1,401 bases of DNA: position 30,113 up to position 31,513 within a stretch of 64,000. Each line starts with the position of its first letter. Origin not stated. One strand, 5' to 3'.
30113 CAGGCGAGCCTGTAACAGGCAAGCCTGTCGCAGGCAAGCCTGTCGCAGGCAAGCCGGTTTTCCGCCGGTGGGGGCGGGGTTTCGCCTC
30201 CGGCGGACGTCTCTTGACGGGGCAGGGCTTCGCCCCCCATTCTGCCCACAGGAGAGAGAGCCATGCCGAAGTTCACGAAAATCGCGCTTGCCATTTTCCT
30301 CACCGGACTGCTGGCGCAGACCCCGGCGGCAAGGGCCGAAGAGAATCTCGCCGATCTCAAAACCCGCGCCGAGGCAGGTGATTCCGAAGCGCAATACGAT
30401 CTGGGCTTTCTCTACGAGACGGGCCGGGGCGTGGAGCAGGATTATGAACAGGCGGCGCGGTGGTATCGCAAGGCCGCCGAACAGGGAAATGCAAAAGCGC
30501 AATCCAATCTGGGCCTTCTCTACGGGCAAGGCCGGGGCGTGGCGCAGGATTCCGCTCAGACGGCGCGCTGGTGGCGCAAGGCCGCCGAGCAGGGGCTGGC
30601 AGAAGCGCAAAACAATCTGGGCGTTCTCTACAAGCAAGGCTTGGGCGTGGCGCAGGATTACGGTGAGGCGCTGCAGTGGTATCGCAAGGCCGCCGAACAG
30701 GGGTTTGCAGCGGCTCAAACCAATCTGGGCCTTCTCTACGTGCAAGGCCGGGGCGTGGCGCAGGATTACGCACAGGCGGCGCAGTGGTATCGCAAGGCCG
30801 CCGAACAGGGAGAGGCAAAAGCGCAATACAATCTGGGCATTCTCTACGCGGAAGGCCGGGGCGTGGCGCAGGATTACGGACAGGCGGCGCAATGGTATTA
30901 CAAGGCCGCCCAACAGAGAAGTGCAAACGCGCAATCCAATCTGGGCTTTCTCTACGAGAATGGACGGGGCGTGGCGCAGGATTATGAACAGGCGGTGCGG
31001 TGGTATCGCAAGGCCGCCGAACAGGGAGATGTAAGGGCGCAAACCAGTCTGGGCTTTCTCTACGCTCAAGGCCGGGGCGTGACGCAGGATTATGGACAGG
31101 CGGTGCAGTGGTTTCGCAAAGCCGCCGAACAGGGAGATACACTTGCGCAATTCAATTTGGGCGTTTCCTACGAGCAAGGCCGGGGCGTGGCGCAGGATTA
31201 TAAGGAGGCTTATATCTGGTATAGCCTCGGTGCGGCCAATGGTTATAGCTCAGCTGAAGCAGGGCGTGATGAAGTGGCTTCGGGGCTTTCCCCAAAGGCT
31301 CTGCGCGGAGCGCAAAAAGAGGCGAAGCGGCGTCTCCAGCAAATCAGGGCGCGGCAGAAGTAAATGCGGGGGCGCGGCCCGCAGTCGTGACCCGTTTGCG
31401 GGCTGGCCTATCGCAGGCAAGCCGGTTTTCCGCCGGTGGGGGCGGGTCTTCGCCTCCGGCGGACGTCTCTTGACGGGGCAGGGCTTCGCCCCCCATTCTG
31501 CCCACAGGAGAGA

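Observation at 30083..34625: Tandemly duplicated cassette array encoding four secreted Sel1-repeat proteins, each copy dragging a purA 3' fragment and its own promoter block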

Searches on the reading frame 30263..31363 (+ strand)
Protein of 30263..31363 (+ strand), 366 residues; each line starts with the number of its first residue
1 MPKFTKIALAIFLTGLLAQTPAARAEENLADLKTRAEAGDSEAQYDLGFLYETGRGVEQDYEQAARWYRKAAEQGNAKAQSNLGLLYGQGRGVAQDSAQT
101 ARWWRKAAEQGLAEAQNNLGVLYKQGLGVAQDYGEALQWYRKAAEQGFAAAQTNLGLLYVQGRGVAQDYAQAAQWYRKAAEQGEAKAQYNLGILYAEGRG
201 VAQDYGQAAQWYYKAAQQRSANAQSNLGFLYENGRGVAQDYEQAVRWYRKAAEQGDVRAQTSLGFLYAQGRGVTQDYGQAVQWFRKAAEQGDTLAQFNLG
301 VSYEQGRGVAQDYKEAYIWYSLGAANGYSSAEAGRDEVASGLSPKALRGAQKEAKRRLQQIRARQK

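Call 6: search_protein_families(library=pfam, proteins=[window:30263-31363:+])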
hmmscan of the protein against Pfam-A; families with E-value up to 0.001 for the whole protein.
window:30263-31363:+ (366 aa): 4 families
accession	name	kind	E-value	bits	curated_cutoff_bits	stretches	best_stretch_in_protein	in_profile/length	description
PF08238.18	Sel1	-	9.9e-85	276.4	30.7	8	41-76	1-36/36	Sel1 repeat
PF23310.1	TPR_27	-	1.6e-05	24.9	27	0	170-199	46-75/110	Plant tetratrico peptide repeats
PF20023.5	WSLR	-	1.8e-05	25.4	27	0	230-247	12-29/39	Wolframin Sel1-like repeat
PF13414.12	TPR_11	-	0.00011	22.2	26.8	0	59-89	8-40/42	TPR repeat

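Call 16: find_homologous_proteins(query=window:30263-31363:+, max_evalue=1e-20)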
Query window:30263-31363:+ (366 aa): 7670 proteins with E <= 1e-20 among 8000 candidates; the best 120 are listed.
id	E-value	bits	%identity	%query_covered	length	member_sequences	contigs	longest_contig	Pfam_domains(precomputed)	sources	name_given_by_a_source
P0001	5.2e-187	639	54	88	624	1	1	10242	PF13365.13,PF08289.17,PF08238.19,PF20308.5,PF00089.33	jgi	jgi:hypothetical protein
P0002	6.7e-165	566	62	80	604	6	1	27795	PF23310.2,PF08238.19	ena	-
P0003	3.8e-162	557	58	81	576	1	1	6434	PF13676.12,PF08238.19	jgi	-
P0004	2.9e-155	535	51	81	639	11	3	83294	PF23310.2,PF08238.19,PF00684.26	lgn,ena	-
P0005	2.1e-147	509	46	87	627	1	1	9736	PF13365.13,PF08289.17,PF08238.19,PF00089.33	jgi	jgi:TPR repeat protein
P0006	1.8e-146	506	50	84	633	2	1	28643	PF00656.28,PF08238.19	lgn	-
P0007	1.1e-143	496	53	90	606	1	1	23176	PF08238.19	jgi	jgi:TPR repeat protein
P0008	3.7e-142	491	53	82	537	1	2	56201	PF08238.19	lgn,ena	-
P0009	8.0e-141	487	53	80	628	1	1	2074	PF22393.3,PF19899.5,PF08238.19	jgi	jgi:hypothetical protein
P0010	1.2e-140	486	47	81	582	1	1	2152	PF13176.13,PF13432.13,PF13428.13,PF08238.19,PF13181.13,PF07719.24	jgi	jgi:TPR repeat protein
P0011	4.2e-137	475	36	81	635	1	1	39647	PF23310.2,PF08238.19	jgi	jgi:hypothetical protein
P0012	9.4e-136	470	37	90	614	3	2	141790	PF23310.2,PF08238.19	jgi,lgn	jgi:TPR repeat protein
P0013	3.3e-133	462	63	81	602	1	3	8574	PF13365.13,PF08238.19,PF00089.33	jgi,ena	-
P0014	3.9e-133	462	52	81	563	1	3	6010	PF08238.19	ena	-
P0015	8.6e-133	461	54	71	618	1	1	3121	PF23310.2,PF13432.13,PF08238.19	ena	-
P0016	7.4e-132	458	61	77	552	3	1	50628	PF13365.13,PF08238.19,PF08239.18,PF00089.33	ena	-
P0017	8.9e-132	457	56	86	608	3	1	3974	PF13365.13,PF13414.13,PF23310.2,PF13432.13,PF13428.13,PF08238.19,PF20308.5,PF00089.33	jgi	jgi:hypothetical protein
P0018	2.4e-131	456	54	84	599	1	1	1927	PF13414.13,PF08289.17,PF08238.19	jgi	jgi:TPR repeat protein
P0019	6.3e-130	451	48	89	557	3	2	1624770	PF08308.18,PF08238.19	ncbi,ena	-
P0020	1.1e-128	447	46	88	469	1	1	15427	PF13424.13,PF13432.13,PF08238.19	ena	-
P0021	5.4e-128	445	53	81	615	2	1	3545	PF07714.24,PF00069.32,PF08238.19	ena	-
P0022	2.0e-125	436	52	81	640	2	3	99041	PF03544.20,PF08238.19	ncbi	-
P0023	2.3e-124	433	51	87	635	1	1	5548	PF13365.13,PF08238.19,PF00089.33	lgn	-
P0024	1.1e-122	427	46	90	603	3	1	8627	PF13432.13,PF08238.19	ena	-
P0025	6.8e-122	425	45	74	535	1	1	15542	PF23310.2,PF08238.19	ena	-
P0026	2.0e-121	423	47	89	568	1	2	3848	PF08238.19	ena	-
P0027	2.6e-121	423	47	92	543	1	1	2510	PF08238.19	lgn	-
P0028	1.0e-120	421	46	80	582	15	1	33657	PF00929.32,PF13414.13,PF04212.25,PF13176.13,PF08238.19,PF20308.5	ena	-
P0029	5.1e-120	419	53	89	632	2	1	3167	PF00656.28,PF13432.13,PF08238.19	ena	-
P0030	8.2e-119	415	53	80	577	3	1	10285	PF13365.13,PF08289.17,PF08238.19,PF00089.33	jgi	-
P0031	4.4e-118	412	46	79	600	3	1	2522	PF03781.23,PF08238.19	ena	-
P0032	4.5e-118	412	43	72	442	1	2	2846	PF23310.2,PF08238.19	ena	-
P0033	9.4e-117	408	56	88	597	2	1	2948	PF13365.13,PF23310.2,PF08238.19,PF00089.33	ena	-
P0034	9.8e-117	408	45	79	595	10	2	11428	PF13432.13,PF08238.19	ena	-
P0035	1.7e-116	407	50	90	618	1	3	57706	PF05656.21,PF08238.19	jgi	jgi:uncharacterized protein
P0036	2.6e-116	406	45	87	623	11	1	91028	PF13365.13,PF13432.13,PF08238.19,PF00089.33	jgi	-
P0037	3.8e-116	406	44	87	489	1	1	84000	PF13414.13,PF23310.2,PF13432.13,PF08238.19,PF21214.5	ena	-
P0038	8.0e-116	405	56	70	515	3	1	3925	PF13424.13,PF23310.2,PF13432.13,PF08238.19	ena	-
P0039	1.7e-115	404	52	91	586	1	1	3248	PF13365.13,PF13414.13,PF04212.25,PF13424.13,PF13176.13,PF13432.13,PF12688.14,PF08238.19,PF13181.13,PF07719.24,PF00089.33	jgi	jgi:TPR repeat protein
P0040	2.3e-115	403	50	79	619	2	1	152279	PF23310.2,PF08238.19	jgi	jgi:TPR repeat protein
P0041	5.0e-114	399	50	87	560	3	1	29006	PF13365.13,PF13432.13,PF08238.19,PF00089.33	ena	-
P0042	8.0e-114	398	52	78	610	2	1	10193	PF08238.19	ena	-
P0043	2.9e-113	396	44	89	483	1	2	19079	PF08289.17,PF08238.19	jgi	jgi:hypothetical protein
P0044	7.5e-113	395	51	79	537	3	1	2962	PF08289.17,PF08238.19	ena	-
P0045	8.7e-113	395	62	66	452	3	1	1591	PF13176.13,PF23310.2,PF08238.19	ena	-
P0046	1.3e-112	394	38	80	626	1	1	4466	PF08238.19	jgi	jgi:uncharacterized protein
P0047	1.5e-112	394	57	88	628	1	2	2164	PF13365.13,PF08238.19,PF00089.33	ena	-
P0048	6.6e-112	392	56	78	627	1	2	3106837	PF08289.17,PF08238.19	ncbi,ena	-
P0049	7.9e-112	392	49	77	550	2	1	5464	PF13365.13,PF08238.19,PF00089.33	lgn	-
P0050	8.1e-112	392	35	91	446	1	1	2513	PF08238.19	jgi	jgi:TPR repeat protein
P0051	1.3e-111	391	42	77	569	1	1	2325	PF08238.19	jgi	jgi:TPR repeat protein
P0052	1.8e-111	391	55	87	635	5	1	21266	PF08238.19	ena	-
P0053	2.3e-111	390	50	78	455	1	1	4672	PF08238.19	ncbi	-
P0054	3.9e-111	389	37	85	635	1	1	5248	PF13431.13,PF08238.19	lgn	-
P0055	4.1e-111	389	51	78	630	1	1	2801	PF20023.6,PF23310.2,PF08238.19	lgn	-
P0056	4.2e-111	389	62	80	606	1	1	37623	PF08308.18,PF13432.13,PF13620.13,PF08238.19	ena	-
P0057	4.7e-111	389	59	90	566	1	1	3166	PF13365.13,PF08238.19,PF00089.33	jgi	-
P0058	6.0e-110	386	46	85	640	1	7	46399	PF13365.13,PF13432.13,PF08238.19,PF00089.33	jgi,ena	jgi:TPR repeat protein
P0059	3.8e-109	383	53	80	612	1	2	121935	PF08289.17,PF08238.19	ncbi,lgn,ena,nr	ncbi:MAG: hypothetical protein K2O32_08505 [Acetatifactor sp.]|nr:hypothetical protein [Acetatifacto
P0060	4.0e-109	383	41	78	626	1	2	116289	PF08238.19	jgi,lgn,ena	jgi:TPR repeat protein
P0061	5.8e-109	382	55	82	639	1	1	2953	PF03544.20,PF08238.19,PF13181.13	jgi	jgi:TonB family protein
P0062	9.5e-109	382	43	90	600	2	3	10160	PF00515.35,PF13424.13,PF08238.19,PF13181.13,PF07719.24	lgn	-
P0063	9.9e-109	382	43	92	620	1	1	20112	PF08238.19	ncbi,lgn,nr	ncbi:MAG: SEL1-like repeat protein [Elusimicrobiota bacterium]|nr:SEL1-like repeat protein [Elusimic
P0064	1.1e-108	381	54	81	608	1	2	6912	PF13365.13,PF23310.2,PF08238.19,PF20308.5,PF00089.33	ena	-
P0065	1.3e-108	381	46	80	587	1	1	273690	PF13414.13,PF08238.19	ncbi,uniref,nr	ncbi:sel1 repeat family protein [Sphingobacterium sp. DN00404]|uniref:Sel1 repeat family protein n=1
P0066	1.6e-108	381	60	79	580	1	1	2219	PF08238.19,PF14538.12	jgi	-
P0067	3.4e-108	380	47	83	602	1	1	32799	PF17820.8,PF13180.13,PF23310.2,PF08238.19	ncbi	-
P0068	6.2e-108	379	53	80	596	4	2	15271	PF08238.19,PF13568.13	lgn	-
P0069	6.8e-108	379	39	84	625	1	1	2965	PF23310.2,PF08238.19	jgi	-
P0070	1.5e-107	378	51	81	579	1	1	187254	PF23310.2,PF08238.19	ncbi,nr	ncbi:MAG: SEL1-like repeat protein [Phycisphaerales bacterium]|nr:SEL1-like repeat protein [Phycisph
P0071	2.5e-107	377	46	76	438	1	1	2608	PF13432.13,PF08238.19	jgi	-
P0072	3.0e-107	377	45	89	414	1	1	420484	PF08238.19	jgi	jgi:uncharacterized protein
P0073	4.6e-107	376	60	74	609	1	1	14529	PF00656.28,PF08238.19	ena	-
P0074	5.7e-107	376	53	99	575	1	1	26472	PF13431.13,PF13365.13,PF13414.13,PF08238.19,PF00089.33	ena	-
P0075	6.7e-107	376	50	78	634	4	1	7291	PF08238.19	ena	-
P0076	9.2e-107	375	60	80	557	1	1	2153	PF13431.13,PF01582.26,PF20023.6,PF08289.17,PF13432.13,PF14450.13,PF13676.12,PF08238.19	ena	-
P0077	2.6e-106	374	53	82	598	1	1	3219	PF13424.13,PF13432.13,PF08238.19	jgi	jgi:TPR repeat protein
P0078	2.7e-106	374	39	89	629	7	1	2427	PF23310.2,PF08238.19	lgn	-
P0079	4.5e-106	373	55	61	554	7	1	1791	PF08238.19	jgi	jgi:TPR repeat protein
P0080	1.9e-105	371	48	90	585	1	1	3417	PF08308.18,PF13432.13,PF13620.13,PF08238.19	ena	-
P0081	1.4e-104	368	58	81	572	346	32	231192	PF13424.13,PF13176.13,PF13432.13,PF13676.12,PF08238.19,PF07719.24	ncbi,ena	-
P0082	1.7e-104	368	55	81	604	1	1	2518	PF13365.13,PF13432.13,PF08238.19,PF00089.33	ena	-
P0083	3.0e-104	367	43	88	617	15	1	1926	PF08289.17,PF13432.13,PF08238.19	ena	-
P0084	6.7e-104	366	55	75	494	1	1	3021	PF08238.19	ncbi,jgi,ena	jgi:TPR repeat protein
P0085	8.5e-104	365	50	86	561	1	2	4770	PF23310.2,PF13676.12,PF08238.19,PF08937.17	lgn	-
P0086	1.8e-103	364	36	80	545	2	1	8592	PF23310.2,PF08238.19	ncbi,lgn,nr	ncbi:MAG: SEL1-like repeat protein [Azoarcus sp.]|nr:SEL1-like repeat protein [Azoarcus sp.]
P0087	2.5e-103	364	51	85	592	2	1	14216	PF08238.19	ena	-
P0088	4.7e-103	363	53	80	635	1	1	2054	PF11775.14,PF07714.24,PF00069.32,PF07624.17,PF03109.23,PF08238.19,PF06841.19,PF01636.30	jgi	jgi:TPR repeat protein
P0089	5.5e-103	363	37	82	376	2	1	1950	PF23310.2,PF08238.19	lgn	-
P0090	6.6e-103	362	41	89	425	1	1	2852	PF08238.19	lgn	-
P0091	9.4e-103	362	54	79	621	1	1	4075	PF08238.19,PF20308.5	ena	-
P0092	1.0e-102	362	44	93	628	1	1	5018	PF13365.13,PF08631.17,PF08238.19,PF20308.5,PF00089.33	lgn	-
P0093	1.0e-102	362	57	72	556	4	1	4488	PF08238.19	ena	-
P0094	1.0e-102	362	46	80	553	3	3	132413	PF13365.13,PF23310.2,PF08238.19,PF00089.33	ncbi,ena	-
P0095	1.8e-102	361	55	68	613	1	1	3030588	PF07714.24,PF00069.32,PF03109.23,PF08238.19,PF01636.30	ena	-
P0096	1.8e-102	361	53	74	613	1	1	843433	PF07714.24,PF00069.32,PF03109.23,PF08238.19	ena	-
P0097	1.8e-102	361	53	74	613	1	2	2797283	PF07714.24,PF00069.32,PF03109.23,PF08238.19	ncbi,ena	-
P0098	2.5e-102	360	47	78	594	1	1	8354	PF23310.2,PF08238.19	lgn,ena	-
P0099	5.1e-102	359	53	74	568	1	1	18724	PF00656.28,PF08238.19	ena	-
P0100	8.6e-102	359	53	85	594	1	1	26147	PF00656.28,PF08238.19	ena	-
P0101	8.8e-102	359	39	73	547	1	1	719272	PF08238.19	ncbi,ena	-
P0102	1.9e-101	358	44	78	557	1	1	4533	PF13176.13,PF13432.13,PF08238.19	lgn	-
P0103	2.1e-101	357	60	75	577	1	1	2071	PF11775.14,PF08238.19,PF07719.24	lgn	-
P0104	2.7e-101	357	48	80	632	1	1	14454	PF13365.13,PF08238.19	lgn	-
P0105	5.4e-101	356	53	63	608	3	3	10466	PF08238.19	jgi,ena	-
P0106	5.8e-101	356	49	78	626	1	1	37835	PF23310.2,PF08238.19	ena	-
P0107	5.9e-101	356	49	72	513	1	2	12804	PF08238.19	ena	-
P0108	6.0e-101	356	54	79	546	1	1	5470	PF07624.17,PF08238.19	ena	-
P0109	8.7e-101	355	54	68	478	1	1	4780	PF08238.19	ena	-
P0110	8.7e-101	355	54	88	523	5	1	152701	PF13176.13,PF08238.19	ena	-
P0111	8.8e-101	355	45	85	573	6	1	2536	PF13414.13,PF00656.28,PF00515.35,PF13424.13,PF23310.2,PF13432.13,PF08238.19,PF20308.5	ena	-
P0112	9.2e-101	355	58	80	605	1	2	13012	PF08308.18,PF13620.13,PF08238.19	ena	-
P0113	9.6e-101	355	53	94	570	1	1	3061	PF08238.19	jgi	-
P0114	9.7e-101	355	56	72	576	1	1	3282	PF08289.17,PF13432.13,PF08238.19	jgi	-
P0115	1.0e-100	355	54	71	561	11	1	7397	PF08238.19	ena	-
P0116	1.1e-100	355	41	74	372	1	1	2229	PF23310.2,PF08238.19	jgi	jgi:TPR repeat protein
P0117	1.6e-100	355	46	80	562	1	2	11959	PF08238.19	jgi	jgi:TPR repeat protein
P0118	6.9e-100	352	41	80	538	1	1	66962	PF08238.19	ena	-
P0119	7.8e-100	352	51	72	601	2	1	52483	PF13414.13,PF13424.13,PF23310.2,PF13432.13,PF08238.19,PF07719.24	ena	-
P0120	1.3e-99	352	52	79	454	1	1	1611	PF08238.19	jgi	jgi:TPR repeat protein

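Call 20: list_cluster_members(proteins=[P0121, window:30263-31363:+, window:31520-32836:+, window:33355-34602:+, window:28813-30105:+, window:27233-28816:+])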
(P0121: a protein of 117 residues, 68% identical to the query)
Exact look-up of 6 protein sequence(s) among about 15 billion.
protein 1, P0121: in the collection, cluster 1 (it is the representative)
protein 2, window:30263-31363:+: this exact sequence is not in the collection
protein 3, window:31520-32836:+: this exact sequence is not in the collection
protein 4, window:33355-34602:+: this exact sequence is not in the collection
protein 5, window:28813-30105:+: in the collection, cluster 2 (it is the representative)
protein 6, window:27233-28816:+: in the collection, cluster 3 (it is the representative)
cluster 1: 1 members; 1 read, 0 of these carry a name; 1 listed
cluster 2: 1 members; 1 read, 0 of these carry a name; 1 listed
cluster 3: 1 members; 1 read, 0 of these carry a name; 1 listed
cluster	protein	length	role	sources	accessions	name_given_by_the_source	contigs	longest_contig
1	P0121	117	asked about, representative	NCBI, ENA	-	-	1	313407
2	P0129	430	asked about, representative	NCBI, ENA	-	-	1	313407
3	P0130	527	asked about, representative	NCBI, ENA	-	-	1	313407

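Call 32: search_protein_families(library=ncbifam, proteins=[window:30263-31363:+], max_evalue=0.001)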
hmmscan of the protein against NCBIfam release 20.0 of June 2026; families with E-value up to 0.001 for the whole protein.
window:30263-31363:+ (366 aa): 5 families
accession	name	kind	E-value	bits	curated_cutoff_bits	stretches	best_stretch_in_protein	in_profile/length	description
NF033786.1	phenyl_MerG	equivalog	1e-65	221.8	350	6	231-355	75-208/217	phenylmercury resistance protein MerG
NF047621.1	FlgprotMotXVib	equivalog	7.5e-30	104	330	5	233-320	84-171/211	flagellar protein MotX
NF038194.1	AlgK_TPR_lipo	equivalog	1.6e-24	86.4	700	4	214-363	291-438/448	alginate biosynthesis TPR repeat lipoprotein AlgK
NF045484.1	TransRegExoR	equivalog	1.5e-19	70.2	450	1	279-328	61-110/267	exopolysaccharide production regulator ExoR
NF003396.0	PRK04598.1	equivalog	1e-05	25.9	121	0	270-293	25-48/81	Sec-independent protein translocase subunit TatA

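Call 33: search_solved_structures(query=window:30263-31363:+, max_evalue=1e-10)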
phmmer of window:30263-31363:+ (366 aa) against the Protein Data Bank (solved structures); distinct sequences matched with E-value up to 1e-10: 23.
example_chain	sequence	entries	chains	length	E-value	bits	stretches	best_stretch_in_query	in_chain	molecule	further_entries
4bwr_A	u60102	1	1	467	2.4e-112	378.5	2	69-311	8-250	PROTEIN CORRESPONDING TO LOCUS C5321 FROM CFT073 E.COLI STRAIN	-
6ok3_A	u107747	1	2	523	2.1e-106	359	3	47-236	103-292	Sel1 repeat protein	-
8sxq_A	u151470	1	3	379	1.5e-72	247.6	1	33-333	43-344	SEL-1 repeat protein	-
9uav_C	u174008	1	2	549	1.7e-61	211.4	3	32-323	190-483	Protein sel-1 homolog 1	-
8ket_C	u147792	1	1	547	2.3e-61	210.9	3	32-323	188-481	Protein sel-1 homolog 1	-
9og0_C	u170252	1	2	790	2.2e-60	207.6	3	32-323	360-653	Protein sel-1 homolog 1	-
8kes_D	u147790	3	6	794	2.7e-60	207.4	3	32-323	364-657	Protein sel-1 homolog 1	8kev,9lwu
6deh_A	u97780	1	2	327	2.4e-56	194.4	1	43-156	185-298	TPR repeat protein, protein-protein interaction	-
6ork_A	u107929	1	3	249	2.7e-51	177.8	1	60-287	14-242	Sel1 repeat protein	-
6onw_A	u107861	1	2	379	1.1e-49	172.5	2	134-336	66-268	Sel1 repeat protein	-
6ur7_A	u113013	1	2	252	1.4e-46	162.3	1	21-253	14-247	Sel1 repeat family protein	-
1ouv_A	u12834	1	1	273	3e-35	125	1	153-255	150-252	conserved hypothetical secreted protein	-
5b26_A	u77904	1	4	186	2.7e-31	112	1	32-202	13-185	Protein sel-1 homolog 1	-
6orc_A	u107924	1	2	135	2.1e-26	95.9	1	28-153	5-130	Sel1 repeat protein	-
6ok0_A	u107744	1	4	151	8.4e-22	80.8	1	62-187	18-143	Sel1 repeat protein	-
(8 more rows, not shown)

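Call 37: find_encoding_contigs(protein=P0130, flank=2000, max_places=3)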
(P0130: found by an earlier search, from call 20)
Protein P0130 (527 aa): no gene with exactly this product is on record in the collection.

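Call 59: predict_structure(protein=window:30263-31363:+)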
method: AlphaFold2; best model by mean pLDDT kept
length: 366 residues; sequences in the alignment: 1
mean_pLDDT: 92.9   pTM: 0.80
mean pLDDT of the five models: 92.9, 91.8, 67.6, 63.4, 45.2
residues with pLDDT >= 90: 328; 70-90: 18; 50-70: 5; < 50: 15
segments of 3 or more residues with pLDDT < 50: 1-3, 5-16
pLDDT, mean of each block of 10 residues (from residue 1): 39 48 83 97 98 95 98 97 96 95 97 96 93 97 97 97 95 98 97 97 97 97 97 96 98 97 97 97 96 96 95 97 93 95 96 96 86
secondary structure, 60 per line:
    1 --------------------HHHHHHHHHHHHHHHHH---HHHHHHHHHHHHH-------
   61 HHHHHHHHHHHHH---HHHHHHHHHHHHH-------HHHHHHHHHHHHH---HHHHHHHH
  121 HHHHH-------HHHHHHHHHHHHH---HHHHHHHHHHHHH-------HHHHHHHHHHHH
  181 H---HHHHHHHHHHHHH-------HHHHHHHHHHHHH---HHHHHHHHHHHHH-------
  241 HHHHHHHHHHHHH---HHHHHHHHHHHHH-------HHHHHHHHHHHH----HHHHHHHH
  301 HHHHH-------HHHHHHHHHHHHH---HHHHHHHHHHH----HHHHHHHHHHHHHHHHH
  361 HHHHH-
elements in order: H21-37 H41-53 H61-73 H77-89 H97-109 H113-125 H133-145 H149-161 H169-181 H185-197 H205-217 H221-233 H241-253 H257-269 H277-288 H293-305 H313-325 H329-339 H344-365
